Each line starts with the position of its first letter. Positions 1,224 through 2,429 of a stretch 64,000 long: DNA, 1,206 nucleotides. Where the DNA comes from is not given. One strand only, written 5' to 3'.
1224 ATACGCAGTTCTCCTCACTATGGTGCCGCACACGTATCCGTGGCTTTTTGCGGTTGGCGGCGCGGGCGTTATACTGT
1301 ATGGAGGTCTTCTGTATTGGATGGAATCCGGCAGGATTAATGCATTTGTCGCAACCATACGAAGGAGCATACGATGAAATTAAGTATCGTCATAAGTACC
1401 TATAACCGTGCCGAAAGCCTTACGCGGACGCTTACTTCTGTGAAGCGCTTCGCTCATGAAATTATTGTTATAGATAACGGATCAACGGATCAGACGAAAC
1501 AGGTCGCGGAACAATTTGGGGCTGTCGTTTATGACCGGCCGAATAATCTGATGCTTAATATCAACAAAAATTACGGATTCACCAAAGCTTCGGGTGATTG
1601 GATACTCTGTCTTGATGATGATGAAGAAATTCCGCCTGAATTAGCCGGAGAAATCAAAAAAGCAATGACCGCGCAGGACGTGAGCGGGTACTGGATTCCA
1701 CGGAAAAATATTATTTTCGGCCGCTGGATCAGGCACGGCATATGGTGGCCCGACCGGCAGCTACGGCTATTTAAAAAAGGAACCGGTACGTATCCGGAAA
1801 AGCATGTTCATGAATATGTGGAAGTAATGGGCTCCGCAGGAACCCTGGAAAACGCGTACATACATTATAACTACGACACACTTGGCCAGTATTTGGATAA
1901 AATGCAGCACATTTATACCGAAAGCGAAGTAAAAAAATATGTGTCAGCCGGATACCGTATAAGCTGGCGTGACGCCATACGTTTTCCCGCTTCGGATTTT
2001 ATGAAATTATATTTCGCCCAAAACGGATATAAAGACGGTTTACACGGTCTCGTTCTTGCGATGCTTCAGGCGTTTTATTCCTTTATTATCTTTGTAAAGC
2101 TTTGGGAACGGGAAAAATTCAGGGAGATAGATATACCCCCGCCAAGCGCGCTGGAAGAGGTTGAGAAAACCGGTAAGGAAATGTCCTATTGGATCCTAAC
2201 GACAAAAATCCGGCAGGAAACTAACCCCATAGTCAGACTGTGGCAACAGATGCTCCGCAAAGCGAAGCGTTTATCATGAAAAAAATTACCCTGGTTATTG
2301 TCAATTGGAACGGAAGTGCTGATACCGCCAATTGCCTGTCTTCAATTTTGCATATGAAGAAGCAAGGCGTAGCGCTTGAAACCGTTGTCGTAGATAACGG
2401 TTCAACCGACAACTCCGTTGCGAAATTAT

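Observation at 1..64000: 64-kb glycosylation supercluster with ~18 GT-C-type membrane enzymes in at least 5 paralogous families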

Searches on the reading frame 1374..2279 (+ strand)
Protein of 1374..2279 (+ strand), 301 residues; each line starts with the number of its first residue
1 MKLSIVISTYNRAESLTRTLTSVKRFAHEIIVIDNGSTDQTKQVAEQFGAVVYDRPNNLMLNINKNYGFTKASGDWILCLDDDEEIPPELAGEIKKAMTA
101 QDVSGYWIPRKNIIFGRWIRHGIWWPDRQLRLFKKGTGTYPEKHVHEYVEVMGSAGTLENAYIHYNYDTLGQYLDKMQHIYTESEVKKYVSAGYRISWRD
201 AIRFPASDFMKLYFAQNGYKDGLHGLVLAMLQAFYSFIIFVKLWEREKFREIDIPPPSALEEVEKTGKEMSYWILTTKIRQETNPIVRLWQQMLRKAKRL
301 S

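Call 5: search_protein_families(library=pfam, proteins=[window:1374-2279:+], max_evalue=0.01)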
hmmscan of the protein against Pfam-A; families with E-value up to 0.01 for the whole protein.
window:1374-2279:+ (301 aa): 4 families
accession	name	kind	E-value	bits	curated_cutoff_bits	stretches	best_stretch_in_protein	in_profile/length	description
PF00535.33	Glycos_transf_2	-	3.6e-28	99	23.3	1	4-131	1-140/168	Glycosyl transferase family 2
PF13704.12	Glyco_tranf_2_4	-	0.00076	20.4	27.5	0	11-84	2-82/98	Glycosyl transferase family 2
PF13641.12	Glyco_tranf_2_3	-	0.0017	18.8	27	1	3-89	3-102/230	Glycosyltransferase like family 2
PF10111.15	Glyco_tranf_2_2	-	0.0029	17.6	27.3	1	4-89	1-97/276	Glycosyltransferase like family 2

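Call 14: find_encoding_contigs(protein=window:1374-2279:+, flank=10000, max_places=4)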
Protein window:1374-2279:+ (301 aa): 10 contigs read that carry it; 4 places shown.
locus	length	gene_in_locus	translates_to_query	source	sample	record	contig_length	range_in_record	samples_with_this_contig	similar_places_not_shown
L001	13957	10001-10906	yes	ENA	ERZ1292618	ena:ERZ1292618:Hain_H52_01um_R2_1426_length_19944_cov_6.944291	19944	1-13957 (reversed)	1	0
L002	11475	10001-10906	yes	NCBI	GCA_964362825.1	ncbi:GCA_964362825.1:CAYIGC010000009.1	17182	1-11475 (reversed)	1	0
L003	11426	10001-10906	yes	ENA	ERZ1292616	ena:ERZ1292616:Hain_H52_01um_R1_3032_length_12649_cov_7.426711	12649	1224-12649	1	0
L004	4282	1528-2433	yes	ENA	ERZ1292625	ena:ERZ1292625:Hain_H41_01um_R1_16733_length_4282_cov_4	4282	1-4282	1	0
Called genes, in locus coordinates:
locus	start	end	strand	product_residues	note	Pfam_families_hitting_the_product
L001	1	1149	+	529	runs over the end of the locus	PF13231:PMT_2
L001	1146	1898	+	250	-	PF00535:Glycos_transf_2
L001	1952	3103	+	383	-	PF26314:MptA_B_family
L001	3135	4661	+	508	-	PF13231:PMT_2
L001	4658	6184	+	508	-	-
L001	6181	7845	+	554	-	PF10131:PTPS_related (weak)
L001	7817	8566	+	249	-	PF00535:Glycos_transf_2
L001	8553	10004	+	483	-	PF01943:Polysacc_synt, PF13440:Polysacc_synt_3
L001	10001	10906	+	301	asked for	PF00535:Glycos_transf_2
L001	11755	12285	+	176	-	-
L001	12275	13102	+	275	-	PF02498:Bro-N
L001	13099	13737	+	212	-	PF00702:Hydrolase, PF13419:HAD_2, PF13242:Hydrolase_like (weak)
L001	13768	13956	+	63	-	?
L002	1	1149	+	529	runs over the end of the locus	PF13231:PMT_2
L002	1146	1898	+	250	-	PF00535:Glycos_transf_2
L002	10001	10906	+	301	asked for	PF00535:Glycos_transf_2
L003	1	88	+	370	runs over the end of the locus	PF00535:Glycos_transf_2, PF04138:GtrA_DPMS_TM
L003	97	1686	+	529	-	PF13231:PMT_2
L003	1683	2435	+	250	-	PF00535:Glycos_transf_2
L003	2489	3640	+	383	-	PF26314:MptA_B_family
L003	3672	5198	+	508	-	PF13231:PMT_2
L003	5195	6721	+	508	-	-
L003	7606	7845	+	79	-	-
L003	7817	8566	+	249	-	PF00535:Glycos_transf_2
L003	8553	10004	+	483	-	PF01943:Polysacc_synt, PF13440:Polysacc_synt_3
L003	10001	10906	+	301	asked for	PF00535:Glycos_transf_2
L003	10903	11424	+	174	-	?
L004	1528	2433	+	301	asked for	PF00535:Glycos_transf_2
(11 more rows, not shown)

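Call 17: search_protein_families(library=ncbifam, proteins=[window:1374-2279:+], max_evalue=0.01)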
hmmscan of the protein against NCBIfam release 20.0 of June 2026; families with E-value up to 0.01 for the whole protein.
window:1374-2279:+ (301 aa): 23 families
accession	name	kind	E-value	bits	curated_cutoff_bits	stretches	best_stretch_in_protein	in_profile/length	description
TIGR04283.1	glyco_like_mftF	equivalog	5.7e-14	52.2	182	1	3-125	1-127/221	TIGR04283 family arsenosugar biosynthesis glycosyltransferase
NF041875.1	EPS_EpsD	equivalog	6.9e-13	48.7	370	1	3-91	1-97/325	exopolysaccharide biosynthesis glycosyltransferase EpsD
NF050050.1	ProtGlycPglI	equivalog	2.4e-10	40.3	500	1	2-88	3-98/306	GalNAc(5)-diNAcBac-PP-undecaprenol beta-1,3-glucosyltransferase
NF007482.0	PRK10073.1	equivalog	2.6e-10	39.8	423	1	2-92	7-104/334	glycosyltransferase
NF038302.1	EPS_HpsE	equivalog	9.8e-09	34.6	300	1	1-84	1-97/307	hormogonium polysaccharide biosynthesis glycosyltransferase HpsE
NF038299.1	EPS_HpsN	equivalog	4e-08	32.6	425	1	2-91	2-99/317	hormogonium polysaccharide biosynthesis glycosyltransferase HpsN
NF007986.1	PRK10714.1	equivalog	4.5e-08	32.5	529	1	2-105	7-123/316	undecaprenyl-phosphate 4-deoxy-4-formamido-L-arabinose transferase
TIGR04440.1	glyco_TIGR04440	domain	2.3e-07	30.8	70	1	2-44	1-45/215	TIGR00180 family glycosyltransferase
NF010496.0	PRK13915.1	equivalog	3.3e-07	29.7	262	1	2-57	32-93/307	glucosyl-3-phosphoglycerate synthase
NF058614.1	PPMAGASynPpgS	equivalog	3.1e-06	26.8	370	1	5-59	4-58/226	polyprenyl-phospho-N-acetylgalactosaminyl synthase PpgS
TIGR03937.1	PgaC_IcaA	equivalog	4e-06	26.1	422.3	1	2-84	46-136/407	poly-beta-1,6-N-acetyl-D-glucosamine synthase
NF047588.1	GlcsyltransPgfSStrep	equivalog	4.7e-06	26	500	1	1-96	1-108/308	glycosyltransferase PgfS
TIGR04182.1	glyco_TIGR04182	equivalog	9.4e-06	25.2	325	1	3-55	2-55/293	S-layer glycoprotein N-glycosyltransferase AglJ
NF047683.1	TeichurnBiosyTuaG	equivalog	1.2e-05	25.1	400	1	3-89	8-102/252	teichuronic acid biosynthesis protein TuaG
TIGR04195.1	S_glycosyl_SunS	equivalog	1.5e-05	24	350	1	6-96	62-153/421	SunS family peptide S-glycosyltransferase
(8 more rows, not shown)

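Call 70: find_related_loci(query=L003:97-1686:+, collection=metagenome_contigs, flank=10000)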
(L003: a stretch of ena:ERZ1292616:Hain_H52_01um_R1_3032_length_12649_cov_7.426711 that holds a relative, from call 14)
Query L003:97-1686:+ (529 aa) in metagenome_contigs; peptide patterns used: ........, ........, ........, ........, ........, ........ (x = any residue, [..] = any of these).
388 stretches matched a pattern; 347 encode a relative of the query (tblastn E <= 1e-3); the best 80 are kept; 80 distinct loci.
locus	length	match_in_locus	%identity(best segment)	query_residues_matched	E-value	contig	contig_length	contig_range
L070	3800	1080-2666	100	1-529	0e+0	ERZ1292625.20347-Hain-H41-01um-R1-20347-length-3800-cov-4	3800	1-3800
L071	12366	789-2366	78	1-529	0e+0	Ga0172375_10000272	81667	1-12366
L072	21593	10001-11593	73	1-528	0e+0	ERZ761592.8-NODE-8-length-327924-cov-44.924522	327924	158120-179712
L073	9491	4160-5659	73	14-523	0e+0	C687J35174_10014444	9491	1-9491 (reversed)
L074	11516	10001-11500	73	14-523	0e+0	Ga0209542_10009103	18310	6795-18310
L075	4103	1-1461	74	42-528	0e+0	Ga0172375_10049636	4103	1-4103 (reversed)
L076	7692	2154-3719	70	1-529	0e+0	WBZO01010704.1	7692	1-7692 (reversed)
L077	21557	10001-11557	69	4-524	0e+0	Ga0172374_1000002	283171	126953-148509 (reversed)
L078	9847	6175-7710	65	9-524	0e+0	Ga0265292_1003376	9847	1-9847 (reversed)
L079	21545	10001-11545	64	11-527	0e+0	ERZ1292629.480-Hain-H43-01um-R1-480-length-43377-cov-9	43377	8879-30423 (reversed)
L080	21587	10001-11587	73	1-528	0e+0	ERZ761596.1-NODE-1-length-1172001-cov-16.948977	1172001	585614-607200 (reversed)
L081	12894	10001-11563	60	1-525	0e+0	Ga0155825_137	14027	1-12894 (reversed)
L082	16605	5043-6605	60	1-525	0e+0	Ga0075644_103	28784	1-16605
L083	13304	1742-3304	60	1-525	0e+0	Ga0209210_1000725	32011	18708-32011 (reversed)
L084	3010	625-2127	61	12-522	0e+0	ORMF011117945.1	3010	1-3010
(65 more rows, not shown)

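Call 73: search_protein_families(library=pfam, proteins=[L072:589-1044:+, L072:1037-1627:+, L072:1624-1944:+, L072:2008-2595:+, L072:2654-3622:+, L072:3889-4638:+, L072:4638-5654:+, L072:5651-6547:+, L072:6600-7895:+, L072:8874-10001:+], max_evalue=0.001)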
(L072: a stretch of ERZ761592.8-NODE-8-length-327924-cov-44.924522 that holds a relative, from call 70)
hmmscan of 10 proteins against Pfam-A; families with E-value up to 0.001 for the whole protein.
L072:589-1044:+ (151 aa): 1 family
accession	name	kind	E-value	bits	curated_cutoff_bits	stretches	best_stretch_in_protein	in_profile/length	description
PF02367.23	TsaE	-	4.1e-35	121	26.6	1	10-140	2-122/128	Threonylcarbamoyl adenosine biosynthesis protein TsaE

L072:1037-1627:+ (196 aa): 1 family
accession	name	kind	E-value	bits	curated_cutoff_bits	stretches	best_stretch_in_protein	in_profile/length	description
PF01300.24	Sua5_yciO_yrdC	-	8.2e-46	156.2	25.1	1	11-186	2-178/178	Telomere recombination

L072:1624-1944:+ (106 aa): 1 family
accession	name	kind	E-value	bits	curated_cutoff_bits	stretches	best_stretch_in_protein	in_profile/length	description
PF00814.31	TsaD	-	8e-14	52.4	24.8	1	39-100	29-90/264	tRNA N6-adenosine threonylcarbamoyltransferase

L072:2008-2595:+ (195 aa): 0 families

L072:2654-3622:+ (322 aa): 1 family
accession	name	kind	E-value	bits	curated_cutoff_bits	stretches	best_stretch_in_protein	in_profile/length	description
PF00188.32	CAP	-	8.2e-20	72.2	21.1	1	66-175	1-109/117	Cysteine-rich secretory protein family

L072:3889-4638:+ (249 aa): 2 families
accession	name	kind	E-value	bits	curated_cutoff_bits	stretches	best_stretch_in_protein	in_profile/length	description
PF00483.29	NTP_transferase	-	2e-54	185.2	21.2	1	2-241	1-243/245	Nucleotidyl transferase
PF12804.13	NTP_transf_3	-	4.8e-11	43.5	27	1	3-121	1-108/160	MobA-like NTP transferase domain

L072:4638-5654:+ (338 aa): 7 families
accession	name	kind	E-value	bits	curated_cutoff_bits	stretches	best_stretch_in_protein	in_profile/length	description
PF16363.11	GDP_Man_Dehyd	-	7.3e-84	282.5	27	1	4-302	1-327/332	GDP-mannose 4,6 dehydratase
PF01370.27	Epimerase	-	1.8e-66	224.4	20.9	1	3-242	1-240/240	NAD dependent epimerase/dehydratase family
PF01073.25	3Beta_HSD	-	3.4e-22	79.2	22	1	4-221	1-220/280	3-beta hydroxysteroid dehydrogenase/isomerase family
PF02719.21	Polysacc_synt_2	-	1.2e-17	64.5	20.2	1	3-126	1-131/293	Polysaccharide biosynthesis protein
PF07993.18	NAD_binding_4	-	5.5e-15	55.6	20.1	1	5-179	1-206/258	Male sterility protein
PF04321.23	RmlD_sub_bind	-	4.3e-10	39.6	27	1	1-165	1-140/287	RmlD substrate binding domain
PF13460.12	NAD_binding_10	-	2.1e-09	37.9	27.2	1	40-163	28-133/184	NAD(P)H-binding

L072:5651-6547:+ (298 aa): 5 families
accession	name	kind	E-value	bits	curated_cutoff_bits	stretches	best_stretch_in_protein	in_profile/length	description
PF04321.23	RmlD_sub_bind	-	3.8e-50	171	27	1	1-286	1-283/287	RmlD substrate binding domain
PF01370.27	Epimerase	-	9.4e-14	51.8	20.9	1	6-204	4-224/240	NAD dependent epimerase/dehydratase family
PF01073.25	3Beta_HSD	-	0.00018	21.1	22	1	36-118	53-130/280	3-beta hydroxysteroid dehydrogenase/isomerase family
PF02719.21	Polysacc_synt_2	-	0.00027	20.7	20.2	1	36-113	62-134/293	Polysaccharide biosynthesis protein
PF16363.11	GDP_Man_Dehyd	-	0.00091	19.2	27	0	26-142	51-165/332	GDP-mannose 4,6 dehydratase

L072:6600-7895:+ (431 aa): 6 families
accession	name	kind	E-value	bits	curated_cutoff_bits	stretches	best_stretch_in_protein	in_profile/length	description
PF03721.20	UDPG_MGDP_dh_N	-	1.1e-59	201.6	27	1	1-184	1-187/187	UDP-glucose/GDP-mannose dehydrogenase family, NAD binding domain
PF00984.24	UDPG_MGDP_dh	-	6.1e-37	126.1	25.4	1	198-290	1-93/94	UDP-glucose/GDP-mannose dehydrogenase family, central domain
PF03720.21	UDPG_MGDP_dh_C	-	8.5e-35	119.7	30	1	313-415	1-103/103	UDP-glucose/GDP-mannose dehydrogenase family, UDP binding domain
PF03446.21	NAD_binding_2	-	4e-06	27.4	21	1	2-132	1-105/161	NAD binding domain of 6-phosphogluconate dehydrogenase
PF01210.29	NAD_Gly3P_dh_N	-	3.7e-05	24.2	23.1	1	3-152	2-136/158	NAD-dependent glycerol-3-phosphate dehydrogenase N-terminus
PF03807.23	F420_oxidored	-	7e-05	23.8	21.6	0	2-85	1-68/94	NADP oxidoreductase coenzyme F420-dependent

L072:8874-10001:+ (375 aa): 2 families
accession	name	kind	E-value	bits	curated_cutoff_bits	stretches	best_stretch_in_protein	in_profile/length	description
PF00535.33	Glycos_transf_2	-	2e-28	99.9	23.3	1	10-181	2-166/168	Glycosyl transferase family 2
PF04138.20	GtrA_DPMS_TM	-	4.4e-19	69.2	26.1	1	254-372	1-117/117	GtrA/DPMS, transmembrane domain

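Call 86: search_protein_families(library=ncbifam, proteins=[L003:1683-2435:+, L001:7817-8566:+, L072:8874-10001:+, L072:3889-4638:+], max_evalue=0.00001)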
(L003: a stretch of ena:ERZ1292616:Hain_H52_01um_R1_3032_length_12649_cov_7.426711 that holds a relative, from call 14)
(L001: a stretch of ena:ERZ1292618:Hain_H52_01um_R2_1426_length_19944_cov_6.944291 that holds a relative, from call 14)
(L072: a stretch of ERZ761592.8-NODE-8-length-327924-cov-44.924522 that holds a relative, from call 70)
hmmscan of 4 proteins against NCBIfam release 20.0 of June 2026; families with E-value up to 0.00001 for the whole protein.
L003:1683-2435:+ (250 aa): 10 families
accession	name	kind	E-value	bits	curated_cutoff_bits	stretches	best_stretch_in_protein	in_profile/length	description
NF047588.1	GlcsyltransPgfSStrep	equivalog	5e-17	62.1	500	1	6-174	3-169/308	glycosyltransferase PgfS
NF007986.1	PRK10714.1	equivalog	3.5e-14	52.5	529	1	6-172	8-172/316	undecaprenyl-phosphate 4-deoxy-4-formamido-L-arabinose transferase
NF041391.1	DPhHxTase_Halo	equivalog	1.1e-11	44.2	375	1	12-216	3-183/213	dolichyl-phosphate hexose transferase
NF041875.1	EPS_EpsD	equivalog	3.6e-10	39.8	370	1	6-115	1-107/325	exopolysaccharide biosynthesis glycosyltransferase EpsD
NF007482.0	PRK10073.1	equivalog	1.2e-09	37.6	423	1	3-99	5-97/334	glycosyltransferase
TIGR03937.1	PgaC_IcaA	equivalog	2.4e-09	36.7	422.3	1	3-97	44-135/407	poly-beta-1,6-N-acetyl-D-glucosamine synthase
TIGR04182.1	glyco_TIGR04182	equivalog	8.6e-09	35.2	325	1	7-236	3-213/293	S-layer glycoprotein N-glycosyltransferase AglJ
TIGR04283.1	glyco_like_mftF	equivalog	9.9e-09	35.1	182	1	6-106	1-91/221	TIGR04283 family arsenosugar biosynthesis glycosyltransferase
NF038302.1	EPS_HpsE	equivalog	1.1e-07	31.2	300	1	6-98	3-97/307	hormogonium polysaccharide biosynthesis glycosyltransferase HpsE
NF047683.1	TeichurnBiosyTuaG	equivalog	7.4e-07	29.1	400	1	3-111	5-110/252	teichuronic acid biosynthesis protein TuaG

L001:7817-8566:+ (249 aa): 11 families
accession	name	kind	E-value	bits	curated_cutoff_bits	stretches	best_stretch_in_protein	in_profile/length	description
TIGR04182.1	glyco_TIGR04182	equivalog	7.5e-12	45.2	325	1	9-217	2-196/293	S-layer glycoprotein N-glycosyltransferase AglJ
NF041391.1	DPhHxTase_Halo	equivalog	2.4e-11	43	375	1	26-218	10-190/213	dolichyl-phosphate hexose transferase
NF047588.1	GlcsyltransPgfSStrep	equivalog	7.1e-11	41.9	500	1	9-179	3-168/308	glycosyltransferase PgfS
NF007986.1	PRK10714.1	equivalog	1.7e-09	37.1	529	1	8-179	7-173/316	undecaprenyl-phosphate 4-deoxy-4-formamido-L-arabinose transferase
NF058614.1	PPMAGASynPpgS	equivalog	4.3e-09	36.1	370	1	9-210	2-195/226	polyprenyl-phospho-N-acetylgalactosaminyl synthase PpgS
TIGR03937.1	PgaC_IcaA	equivalog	9.5e-08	31.4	422.3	1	2-125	40-159/407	poly-beta-1,6-N-acetyl-D-glucosamine synthase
NF007482.0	PRK10073.1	equivalog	1.5e-07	30.7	423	1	4-123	3-118/334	glycosyltransferase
TIGR04283.1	glyco_like_mftF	equivalog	3.5e-06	26.8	182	1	10-108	2-89/221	TIGR04283 family arsenosugar biosynthesis glycosyltransferase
NF010496.0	PRK13915.1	equivalog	3.5e-06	26.3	262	1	5-111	29-137/307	glucosyl-3-phosphoglycerate synthase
TIGR03965.1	mycofact_glyco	equivalog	3.5e-06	26.1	280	1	3-118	70-181/467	mycofactocin biosynthesis glycosyltransferase MftF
TIGR03111.1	glyc2_xrt_Gpos1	hypoth_equivalog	6.4e-06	25.2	363.95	1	4-122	46-162/439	TIGR03111 family XrtG-associated glycosyltransferase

L072:8874-10001:+ (375 aa): 12 families
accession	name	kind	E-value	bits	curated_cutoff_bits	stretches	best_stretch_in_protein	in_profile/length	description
NF047588.1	GlcsyltransPgfSStrep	equivalog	4.6e-16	58.9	500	1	6-154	1-144/308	glycosyltransferase PgfS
NF007986.1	PRK10714.1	equivalog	3.4e-15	55.9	529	1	7-274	7-253/316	undecaprenyl-phosphate 4-deoxy-4-formamido-L-arabinose transferase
TIGR04182.1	glyco_TIGR04182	equivalog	7.3e-15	55.1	325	1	9-268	3-240/293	S-layer glycoprotein N-glycosyltransferase AglJ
NF041391.1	DPhHxTase_Halo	equivalog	5.6e-14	51.6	375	1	14-230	3-196/213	dolichyl-phosphate hexose transferase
NF058614.1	PPMAGASynPpgS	equivalog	8.4e-11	41.7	370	1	9-231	3-211/226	polyprenyl-phospho-N-acetylgalactosaminyl synthase PpgS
TIGR03937.1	PgaC_IcaA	equivalog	1.6e-07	30.6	422.3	1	8-105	47-137/407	poly-beta-1,6-N-acetyl-D-glucosamine synthase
TIGR03469.1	HpnB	hypoth_equivalog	3e-07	29.8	379.25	1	8-122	46-164/386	hopene-associated glycosyltransferase HpnB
NF007482.0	PRK10073.1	equivalog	5.8e-07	28.8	423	1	3-108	3-100/334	glycosyltransferase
NF038302.1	EPS_HpsE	equivalog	9.3e-07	28.1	300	1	9-103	4-96/307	hormogonium polysaccharide biosynthesis glycosyltransferase HpsE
NF047683.1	TeichurnBiosyTuaG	equivalog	1.8e-06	27.8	400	1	3-113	3-106/252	teichuronic acid biosynthesis protein TuaG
NF041875.1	EPS_EpsD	equivalog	3.3e-06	26.7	370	1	10-126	3-112/325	exopolysaccharide biosynthesis glycosyltransferase EpsD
NF045692.1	OglycostaseCruG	equivalog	8.2e-06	25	600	0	8-73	43-104/386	2'-O-glycosyltransferase CruG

L072:3889-4638:+ (249 aa): 27 families (the best 25 are shown)
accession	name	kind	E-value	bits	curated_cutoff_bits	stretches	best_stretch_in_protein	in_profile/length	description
TIGR01207.1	rmlA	equivalog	6.4e-69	232.2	360.65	1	2-241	1-237/286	glucose-1-phosphate thymidylyltransferase RfbA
NF012024.0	PRK15480.1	equivalog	8.1e-57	192.6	588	1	2-241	5-241/292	glucose-1-phosphate thymidylyltransferase RfbA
TIGR01208.1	rmlA_long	equivalog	2.8e-50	171.2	320.25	1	2-245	1-239/353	glucose-1-phosphate thymidylyltransferase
TIGR03992.1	Arch_glmU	subfamily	3.4e-41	141.4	292.1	1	1-241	1-228/393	bifunctional sugar-1-phosphate nucleotidylyltransferase/acetyltransferase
NF041313.1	UDPGP_AglF_Halo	equivalog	5.6e-34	117.6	400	1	1-231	1-226/234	UTP--glucose-1-phosphate uridylyltransferase AglF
NF041173.1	Sug_nt_acttase_Thmprot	equivalog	3.5e-29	101.9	600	1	1-241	1-228/405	bifunctional sugar-1-phosphate nucleotidylyltransferase/acetyltransferase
NF052502.1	man1P_GTase_Rv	exception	2.4e-24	85.9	440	1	2-189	2-182/352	mannose-1-phosphate guanylyltransferase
TIGR01099.1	galU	equivalog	8.7e-22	77.9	326.8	2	78-215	98-240/261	UTP--glucose-1-phosphate uridylyltransferase GalU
NF045761.1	NAMPUrTaseMurU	equivalog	6.7e-19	68.6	250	1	1-229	1-217/226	N-acetylmuramate alpha-1-phosphate uridylyltransferase MurU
NF049965.1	GlMnHpPGnyltfHddC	equivalog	1.1e-16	61.1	300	1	1-188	1-174/221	D-glycero-D-manno-heptose 1-phosphate guanosyltransferase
NF003670.0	PRK05293.1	equivalog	1.8e-13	50.2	470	1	99-186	117-201/382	glucose-1-phosphate adenylyltransferase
TIGR02091.1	glgC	equivalog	1.1e-12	47.7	424.9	1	92-206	106-221/364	glucose-1-phosphate adenylyltransferase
NF007516.0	PRK10122.1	equivalog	1.2e-12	47.6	534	1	1-54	4-57/297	UTP--glucose-1-phosphate uridylyltransferase GalF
NF010938.0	PRK14358.1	equivalog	1.6e-10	40.1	500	1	3-213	10-214/481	bifunctional N-acetylglucosamine-1-phosphate uridyltransferase/glucosamine-1-phosphate acetyltransferase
TIGR02623.1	G1P_cyt_trans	equivalog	2.1e-10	40.5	300.25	0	1-52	1-52/255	glucose-1-phosphate cytidylyltransferase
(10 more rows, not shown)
